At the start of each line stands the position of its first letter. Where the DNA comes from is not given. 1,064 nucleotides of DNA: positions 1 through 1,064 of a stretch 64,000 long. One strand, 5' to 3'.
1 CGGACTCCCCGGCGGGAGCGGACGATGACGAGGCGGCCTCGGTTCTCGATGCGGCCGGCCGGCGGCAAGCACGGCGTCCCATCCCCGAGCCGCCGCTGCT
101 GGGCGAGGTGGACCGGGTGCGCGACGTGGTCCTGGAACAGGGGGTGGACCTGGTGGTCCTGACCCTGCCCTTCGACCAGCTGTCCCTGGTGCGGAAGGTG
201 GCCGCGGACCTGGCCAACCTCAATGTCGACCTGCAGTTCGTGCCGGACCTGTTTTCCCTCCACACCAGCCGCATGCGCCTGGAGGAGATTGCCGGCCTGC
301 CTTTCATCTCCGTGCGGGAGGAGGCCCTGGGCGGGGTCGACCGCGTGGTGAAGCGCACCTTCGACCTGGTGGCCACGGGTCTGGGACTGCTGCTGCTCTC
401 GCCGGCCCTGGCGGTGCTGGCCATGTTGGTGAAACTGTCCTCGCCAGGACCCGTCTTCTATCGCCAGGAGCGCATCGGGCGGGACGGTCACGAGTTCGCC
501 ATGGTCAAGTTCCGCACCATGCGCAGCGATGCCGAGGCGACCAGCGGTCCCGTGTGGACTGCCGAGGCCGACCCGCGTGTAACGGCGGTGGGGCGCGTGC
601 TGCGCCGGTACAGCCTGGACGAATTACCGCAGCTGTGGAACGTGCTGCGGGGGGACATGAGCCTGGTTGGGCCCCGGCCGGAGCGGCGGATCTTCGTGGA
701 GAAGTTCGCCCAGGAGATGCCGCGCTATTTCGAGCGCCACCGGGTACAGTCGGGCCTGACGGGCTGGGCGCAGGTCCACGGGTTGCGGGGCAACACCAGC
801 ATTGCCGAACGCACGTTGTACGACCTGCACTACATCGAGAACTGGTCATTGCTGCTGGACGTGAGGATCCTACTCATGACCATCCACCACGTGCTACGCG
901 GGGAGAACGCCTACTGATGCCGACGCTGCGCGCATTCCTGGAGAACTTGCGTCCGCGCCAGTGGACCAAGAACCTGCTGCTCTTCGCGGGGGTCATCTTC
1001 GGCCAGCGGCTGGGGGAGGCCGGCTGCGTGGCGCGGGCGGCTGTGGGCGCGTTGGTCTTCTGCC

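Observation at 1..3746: Translationally chained operon: WcaJ-type phosphoglycosyltransferase, UbiA (DPPR-synthase-like) prenyltransferase, DUF362 and ispE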

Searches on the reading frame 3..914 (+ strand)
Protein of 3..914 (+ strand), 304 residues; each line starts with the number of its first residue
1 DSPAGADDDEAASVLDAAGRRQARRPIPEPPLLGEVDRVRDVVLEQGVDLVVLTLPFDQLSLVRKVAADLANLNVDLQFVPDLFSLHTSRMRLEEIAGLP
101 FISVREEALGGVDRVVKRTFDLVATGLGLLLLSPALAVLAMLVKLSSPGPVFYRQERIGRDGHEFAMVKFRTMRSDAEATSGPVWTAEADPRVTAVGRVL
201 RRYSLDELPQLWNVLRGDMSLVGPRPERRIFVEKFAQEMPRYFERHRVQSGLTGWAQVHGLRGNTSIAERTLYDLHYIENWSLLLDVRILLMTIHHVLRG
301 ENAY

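Call 6: search_protein_families(library=pfam, proteins=[window:3-914:+], max_evalue=0.01)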
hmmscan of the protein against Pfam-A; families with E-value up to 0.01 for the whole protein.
window:3-914:+ (304 aa): 2 families
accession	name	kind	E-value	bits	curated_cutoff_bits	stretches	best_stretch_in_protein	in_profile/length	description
PF02397.22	Bac_transf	-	5.9e-70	234.9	27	1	117-298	1-178/179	Bacterial sugar transferase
PF13727.12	CoA_binding_3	-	0.0002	21.8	25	1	27-81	121-175/175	CoA-binding domain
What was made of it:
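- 3..917 (+): 3' 304 codons of a large polyprenyl-phosphate phosphoglycosyltransferase (CoA_binding_3 + Bac_transf). The 5' end lies outside the window; relatives are 505-512 aa. Pfam Bac_transf scores 234.9 bits (call 6).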

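Call 7: search_protein_families(library=ncbifam, proteins=[window:3-914:+], max_evalue=0.01)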
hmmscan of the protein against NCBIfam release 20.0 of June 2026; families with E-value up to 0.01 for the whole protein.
window:3-914:+ (304 aa): 10 families
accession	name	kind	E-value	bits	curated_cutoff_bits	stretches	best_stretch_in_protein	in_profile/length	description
TIGR03025.1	EPS_sugtrans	subfamily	9.3e-116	387.7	295.55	1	25-304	166-445/445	exopolysaccharide biosynthesis polyprenyl glycosylphosphotransferase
TIGR03023.1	WcaJ_sugtrans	equivalog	4.6e-113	378.9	410.75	1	26-304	172-453/453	undecaprenyl-phosphate glucose phosphotransferase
TIGR03013.1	EpsB_2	subfamily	1.4e-74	251.8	393.35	1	31-301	169-440/443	TIGR03013 family XrtA/PEP-CTERM system glycosyltransferase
TIGR03022.1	WbaP_sugtrans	subfamily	1.1e-71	242.5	403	2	189-304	345-456/456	undecaprenyl-phosphate galactose phosphotransferase WbaP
NF007518.0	PRK10124.1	equivalog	1.2e-67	228.6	684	1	34-304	191-464/464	undecaprenyl-phosphate glucose phosphotransferase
NF050817.1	PolSacchBiosHfsE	equivalog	8.2e-55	186.4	750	1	21-298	174-460/467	polysaccharide biosynthesis protein HfsE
NF041877.1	EPS_EpsZ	equivalog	5.6e-51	173.6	800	1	31-303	179-458/459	exopolysaccharide biosynthesis polyisoprenyl-phosphate hexose-1-phosphate transferase EpsZ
NF052601.1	undeca_RfbP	equivalog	3.3e-49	167.3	330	1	113-300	41-238/244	undecaprenyl-phosphate galactose phosphotransferase family protein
NF011751.0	PRK15204.1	equivalog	3.6e-34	118.2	907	1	113-304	276-476/476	undecaprenyl-phosphate galactose phosphotransferase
NF045514.1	glycotran_HepC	equivalog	7.5e-28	97.3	140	1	114-226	114-211/220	heterocyst development glycosyltransferase HepC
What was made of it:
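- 3..917 (+): WcaJ TIGR03023 scores 378.9, below its cut-off of 410.8 (call 7).
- On WcaJ (undecaprenyl-phosphate glucose phosphotransferase): The broader TIGR03025 EPS_sugtrans model is passed at 387.7, above 295.55 (call 7).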
